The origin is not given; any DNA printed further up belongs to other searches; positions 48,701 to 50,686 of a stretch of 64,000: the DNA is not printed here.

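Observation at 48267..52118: Three genes share an identical 17-bp BRE/TATA promoter module, including a tandem pair of large paralogous basic proteins of unknown function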

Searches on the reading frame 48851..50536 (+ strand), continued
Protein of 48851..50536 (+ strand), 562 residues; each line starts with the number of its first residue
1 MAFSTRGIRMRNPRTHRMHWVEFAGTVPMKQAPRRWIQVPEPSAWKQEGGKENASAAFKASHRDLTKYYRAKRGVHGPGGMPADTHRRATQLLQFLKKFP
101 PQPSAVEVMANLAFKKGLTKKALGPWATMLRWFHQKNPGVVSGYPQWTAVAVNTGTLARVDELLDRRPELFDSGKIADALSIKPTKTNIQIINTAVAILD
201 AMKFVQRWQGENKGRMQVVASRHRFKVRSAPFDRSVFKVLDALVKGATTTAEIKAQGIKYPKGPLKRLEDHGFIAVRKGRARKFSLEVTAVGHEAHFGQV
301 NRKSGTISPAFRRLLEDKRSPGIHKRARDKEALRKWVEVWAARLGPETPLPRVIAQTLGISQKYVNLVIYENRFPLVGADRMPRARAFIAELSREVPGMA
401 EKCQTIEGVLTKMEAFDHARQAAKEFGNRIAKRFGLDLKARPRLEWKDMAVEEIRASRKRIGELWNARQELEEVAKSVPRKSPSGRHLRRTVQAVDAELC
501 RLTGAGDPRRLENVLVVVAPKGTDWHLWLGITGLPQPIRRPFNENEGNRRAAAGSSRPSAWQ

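Call 66: predict_structure(alignment_id=A2)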
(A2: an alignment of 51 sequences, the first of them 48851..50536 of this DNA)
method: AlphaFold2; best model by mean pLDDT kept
length: 562 residues; sequences in the alignment: 51
mean_pLDDT: 81.2   pTM: 0.65
mean pLDDT of the five models: 81.2, 79.2, 79.0, 78.7, 77.4
residues with pLDDT >= 90: 289; 70-90: 159; 50-70: 35; < 50: 79
segments of 3 or more residues with pLDDT < 50: 1-14, 37-50, 516-562
pLDDT, mean of each block of 10 residues (from residue 1): 40 54 87 60 43 71 90 80 92 92 94 96 98 93 96 98 95 97 97 97 89 83 82 85 96 93 90 91 91 95 85 74 77 96 93 97 96 93 95 94 93 88 83 78 55 75 87 91 92 89 80 53 32 27 37 35 28
secondary structure, 60 per line:
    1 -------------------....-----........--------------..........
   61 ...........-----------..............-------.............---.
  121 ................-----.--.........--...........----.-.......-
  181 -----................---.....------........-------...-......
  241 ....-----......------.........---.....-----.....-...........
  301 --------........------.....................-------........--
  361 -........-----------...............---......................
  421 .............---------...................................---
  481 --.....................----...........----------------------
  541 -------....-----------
elements in order: H20-23 H29-36 H51-71 H83-96 H105-116 H120-136 H145-153 H156-166 H173-179 H186-201 E205-209 E216-220 H235-244 H250-255 H262-270 E274-278 E284-288 H290-300 H309-316 H323-343 H351-358 H362-369 H381-395 H399-433 H443-477 H483-503 H508-518 H548-551
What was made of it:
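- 49553..49750 (+): MarR/PadR-like winged-helix domain of paralog 1 (residues ~235-300). The model shows three helices plus a beta hairpin (H235-244, H250-255, H262-270, E274-278, E284-288; call 66).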

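Call 69: fold_search(model_id=the predicted structure, library=pdb)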
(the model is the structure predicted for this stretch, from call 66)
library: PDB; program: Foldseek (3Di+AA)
matches with E <= 10: 453; with E <= 0.001: 0
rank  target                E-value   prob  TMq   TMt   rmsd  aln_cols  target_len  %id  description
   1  2xv4                  3.6e-02  0.51  0.12  0.15  26.8       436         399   13  Structure of Human RPC62 (partial) (released 2011-03-02)
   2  7d58_O                4.3e-02  0.35  0.10  0.12  27.6       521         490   13  cryo-EM structure of human RNA polymerase III in elongating state (released 2021-02-17)
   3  3w6j_C                4.7e-02  0.98  0.11  0.30  11.2       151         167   15  Crystal structure of ScpAB core complex (released 2013-04-24)
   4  6juv_A                5.2e-02  0.91  0.13  0.29  14.7       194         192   13  Crytsal structure of ScpB derived from Pyrococcus yayanosii (released 2020-01-22)
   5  6jyi_A                6.2e-02  0.97  0.11  0.34  18.0       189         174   15  Crystal structure of the PadR-like transcriptional regulator BC1756 from Bacillus cereus (released 2019-06-26)
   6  8e4y                  1.1e-01  0.25  0.10  0.09  24.6       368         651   10  Cryo-EM structure of human glycerol-3-phosphate acyltransferase 1 (GPAT1) in complex with 2-oxohexadecyl-CoA (released 2022-12-21)
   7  6uu7_FFF              1.2e-01  0.16  0.09  0.15  17.1       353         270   14  E. coli sigma-S transcription initiation complex with a 6-nt RNA and an NTP ("Old" crystal soaked with UTP, CTP, ddG (released 2020-08-26)
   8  8jxk_D                1.3e-01  0.95  0.11  0.34  16.2       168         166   19  Crystal Structure of Rv0047c from Mycobacterium tuberculosis (released 2024-07-03)
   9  7dn3_O                1.3e-01  0.28  0.11  0.13  26.7       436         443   15  Structure of Human RNA Polymerase III elongation complex (released 2021-03-17)
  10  5afq_B                1.3e-01  0.12  0.09  0.11  21.8       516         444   14  Crystal structure of RPC62 - RPC32 beta (released 2015-10-07)
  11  7ast_X                1.3e-01  0.21  0.10  0.13  29.4       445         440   15  Apo Human RNA Polymerase III (released 2020-12-23)
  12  9gm7_C                1.8e-01  0.20  0.10  0.12  24.3       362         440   11  MukBEF in a nucleotide-bound state with open neck gate (monomer) (released 2025-03-26)
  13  2xub                  1.8e-01  0.20  0.10  0.13  27.9       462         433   13  Human RPC62 subunit structure (released 2011-03-02)
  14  5afq_A                2.1e-01  0.20  0.10  0.12  23.1       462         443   12  Crystal structure of RPC62 - RPC32 beta (released 2015-10-07)
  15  5fyw_X                2.3e-01  0.66  0.09  0.32  19.1       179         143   13  Transcription initiation complex structures elucidate DNA opening (OC) (released 2016-05-18)
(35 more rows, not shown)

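Call 74: fold_search(model_id=the predicted structure, library=viral)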
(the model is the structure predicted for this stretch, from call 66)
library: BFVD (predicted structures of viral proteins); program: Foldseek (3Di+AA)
matches with E <= 10: 426; with E <= 0.001: 1
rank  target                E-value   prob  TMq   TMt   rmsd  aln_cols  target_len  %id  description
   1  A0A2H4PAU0            4.6e-04  1.00  0.22  0.35  19.2       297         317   12  (no name in the UniProt tables at hand)
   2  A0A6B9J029            1.7e-02  1.00  0.14  0.40   7.2       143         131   12  Uncharacterized protein [Vibrio phage NF]
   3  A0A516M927            1.7e-02  0.16  0.08  0.07  24.5       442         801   11  (no name in the UniProt tables at hand)
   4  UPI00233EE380         3.0e-02  1.00  0.10  0.34  13.7       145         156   12  (no name look-up for this kind of identifier)
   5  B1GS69                3.1e-02  0.99  0.11  0.34  12.5       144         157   14  Hypothetical phage protein [Salmonella phage Vi II-E1]
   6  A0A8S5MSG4            5.9e-02  0.47  0.10  0.17  18.9       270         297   11  Replication initiator protein [Podoviridae sp. ctwV53]
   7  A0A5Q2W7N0            5.9e-02  0.13  0.10  0.07  33.4       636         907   13  (no name in the UniProt tables at hand)
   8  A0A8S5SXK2            7.5e-02  0.35  0.11  0.15  19.0       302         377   10  Uncharacterized protein [Siphoviridae sp. ctZHD14]
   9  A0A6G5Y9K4            1.1e-01  0.69  0.10  0.21  16.5       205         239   15  (no name in the UniProt tables at hand)
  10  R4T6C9                1.3e-01  0.60  0.11  0.20  25.1       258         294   16  Uncharacterized protein [Haloarcula hispanica tailed virus 2]
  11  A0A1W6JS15            1.3e-01  0.18  0.13  0.12  29.1       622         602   12  Tail length tape-measure protein 1 [Salmonella phage SE1Kor]
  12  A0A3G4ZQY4            1.6e-01  0.30  0.09  0.06  16.8       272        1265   11  DNA-directed RNA polymerase [Barrevirus sp.]
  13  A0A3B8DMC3            1.6e-01  0.13  0.12  0.14  28.6       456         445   11  DNA-directed RNA polymerase (Fragment) [Acinetobacter phage AJO2]
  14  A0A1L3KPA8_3          1.6e-01  0.10  0.10  0.07  26.0       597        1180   12  (no name in the UniProt tables at hand)
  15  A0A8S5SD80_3          1.6e-01  0.09  0.09  0.06  23.9       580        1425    8  Minor tail protein [Siphoviridae sp. ctnpt50]
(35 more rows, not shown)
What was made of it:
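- Tried and rejected: Foldseek against viral structures gave one unnamed marginal hit (call 74).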

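Call 75: search_solved_structures(query=A2, max_evalue=10)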
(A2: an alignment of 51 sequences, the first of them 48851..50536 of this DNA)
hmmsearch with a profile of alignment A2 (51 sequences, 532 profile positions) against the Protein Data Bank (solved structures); distinct sequences matched with E-value up to 10: 143 (the best 60 are shown).
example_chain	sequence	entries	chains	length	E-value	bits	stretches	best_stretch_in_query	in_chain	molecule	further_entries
3f3x_A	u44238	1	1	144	4.7e-06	28.7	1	229-313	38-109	Transcriptional regulator, marR family, putative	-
2eb7_A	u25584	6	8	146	1.8e-05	26.8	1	229-308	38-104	146aa long hypothetical transcriptional regulator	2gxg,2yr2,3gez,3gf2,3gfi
3gfj_A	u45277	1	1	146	3.8e-05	25.7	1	229-308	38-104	146aa long hypothetical transcriptional regulator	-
3gfl_A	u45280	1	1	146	6e-05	25.1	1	229-308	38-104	146aa long hypothetical transcriptional regulator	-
5x11_A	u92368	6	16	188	6.2e-05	25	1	227-308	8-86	Transcriptional regulator | PadR family transcriptional regulator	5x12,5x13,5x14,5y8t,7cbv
3gfm_A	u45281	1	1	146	6.5e-05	25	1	229-308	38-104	146aa long hypothetical transcriptional regulator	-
7l19_A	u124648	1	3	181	8.2e-05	24.6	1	229-310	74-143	MarR family transcriptional regulator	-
4b8x_A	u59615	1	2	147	9.3e-05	24.4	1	247-311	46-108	POSSIBLE MARR-TRANSCRIPTIONAL REGULATOR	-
3u2r_A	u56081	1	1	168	0.00015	23.7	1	231-312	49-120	Regulatory protein MarR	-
9h87_A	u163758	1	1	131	0.00026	23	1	226-309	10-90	Transcriptional regulator, PadR-like family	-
3tgn_A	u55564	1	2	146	0.00026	22.9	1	232-310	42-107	Adc operon repressor AdcR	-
7kua_A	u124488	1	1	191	0.00035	22.6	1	229-341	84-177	Transcriptional regulator, MarR family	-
3zmd_A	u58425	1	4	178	0.00036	22.5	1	230-311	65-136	PUTATIVE TRANSCRIPTIONAL REGULATOR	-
7qz7_A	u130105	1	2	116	0.00046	22.1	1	232-309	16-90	Transcriptional regulator, PadR-like family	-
7qz8_A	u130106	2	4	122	0.00049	22.1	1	232-309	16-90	Transcriptional regulator, PadR-like family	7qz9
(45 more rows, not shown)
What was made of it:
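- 49553..49750 (+): Family profile positions 229-313 hit MarR/PadR structures, best E 4.7e-6 (call 75).
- On MarR/PadR wHTH regulators: The family profile A2 hits MarR/PadR PDB chains at E 4.7e-6 to 1e-3 (call 75).
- Closest known: MarR/PadR-type winged helix-turn-helix transcription regulators. Same: One domain of the family (residues ~235-300 of the 562-aa protein) matches MarR and PadR structures by sequence profile, at E 4.7e-6 to 1e-3 (call 75).
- DNA-binding domains: the family profile hits MarR/PadR wHTH structures at E 4.7e-6 to 1e-3 (call 75).
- Tried and rejected: With 51 sequences it found MarR/PadR (call 75).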

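Call 78: list_cluster_members(proteins=[P0029, P0035, L065:781-1758:+, L065:1785-2672:-, P0010, P0014, P0016, P0017, P0024, P0027])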
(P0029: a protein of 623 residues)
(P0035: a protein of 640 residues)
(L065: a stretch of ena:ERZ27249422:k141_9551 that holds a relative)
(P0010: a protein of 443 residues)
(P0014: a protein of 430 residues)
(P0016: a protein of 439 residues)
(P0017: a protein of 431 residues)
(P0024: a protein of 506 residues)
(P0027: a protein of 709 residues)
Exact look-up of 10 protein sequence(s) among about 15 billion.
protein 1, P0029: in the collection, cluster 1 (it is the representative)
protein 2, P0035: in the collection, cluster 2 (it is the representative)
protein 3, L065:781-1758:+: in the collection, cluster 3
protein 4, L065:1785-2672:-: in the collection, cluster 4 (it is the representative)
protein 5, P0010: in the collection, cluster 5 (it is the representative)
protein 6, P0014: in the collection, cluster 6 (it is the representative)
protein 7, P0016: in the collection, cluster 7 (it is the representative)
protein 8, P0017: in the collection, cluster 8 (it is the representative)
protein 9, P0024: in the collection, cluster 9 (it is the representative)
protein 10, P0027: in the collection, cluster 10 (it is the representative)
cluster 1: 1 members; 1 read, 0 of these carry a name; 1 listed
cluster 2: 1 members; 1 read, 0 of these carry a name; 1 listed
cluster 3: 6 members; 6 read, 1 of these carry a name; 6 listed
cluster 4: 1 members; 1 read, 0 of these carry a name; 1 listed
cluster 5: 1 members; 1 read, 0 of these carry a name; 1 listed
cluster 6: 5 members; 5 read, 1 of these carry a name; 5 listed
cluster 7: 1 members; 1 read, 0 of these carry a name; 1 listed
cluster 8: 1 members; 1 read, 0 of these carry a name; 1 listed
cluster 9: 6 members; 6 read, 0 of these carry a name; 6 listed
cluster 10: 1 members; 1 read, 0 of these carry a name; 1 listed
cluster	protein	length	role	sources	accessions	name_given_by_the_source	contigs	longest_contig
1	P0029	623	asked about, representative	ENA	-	-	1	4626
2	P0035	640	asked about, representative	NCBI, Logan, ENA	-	-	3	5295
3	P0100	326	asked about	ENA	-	-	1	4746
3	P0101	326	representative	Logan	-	-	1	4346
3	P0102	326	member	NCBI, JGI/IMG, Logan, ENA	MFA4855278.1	MAG: MBL fold metallo-hydrolase [archaeon]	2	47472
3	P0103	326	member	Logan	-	-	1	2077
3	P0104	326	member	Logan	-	-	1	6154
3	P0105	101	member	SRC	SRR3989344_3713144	-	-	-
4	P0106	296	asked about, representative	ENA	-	-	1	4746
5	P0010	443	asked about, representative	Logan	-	-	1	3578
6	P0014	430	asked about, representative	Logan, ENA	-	-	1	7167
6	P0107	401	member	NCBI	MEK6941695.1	MAG: hypothetical protein AABW85_02465 [archaeon]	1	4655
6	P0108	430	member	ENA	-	-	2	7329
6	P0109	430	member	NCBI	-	-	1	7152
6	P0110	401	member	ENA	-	-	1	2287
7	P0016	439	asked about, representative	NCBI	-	-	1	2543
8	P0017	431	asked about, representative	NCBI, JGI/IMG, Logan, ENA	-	-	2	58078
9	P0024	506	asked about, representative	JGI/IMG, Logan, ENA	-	-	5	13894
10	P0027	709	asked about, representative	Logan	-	-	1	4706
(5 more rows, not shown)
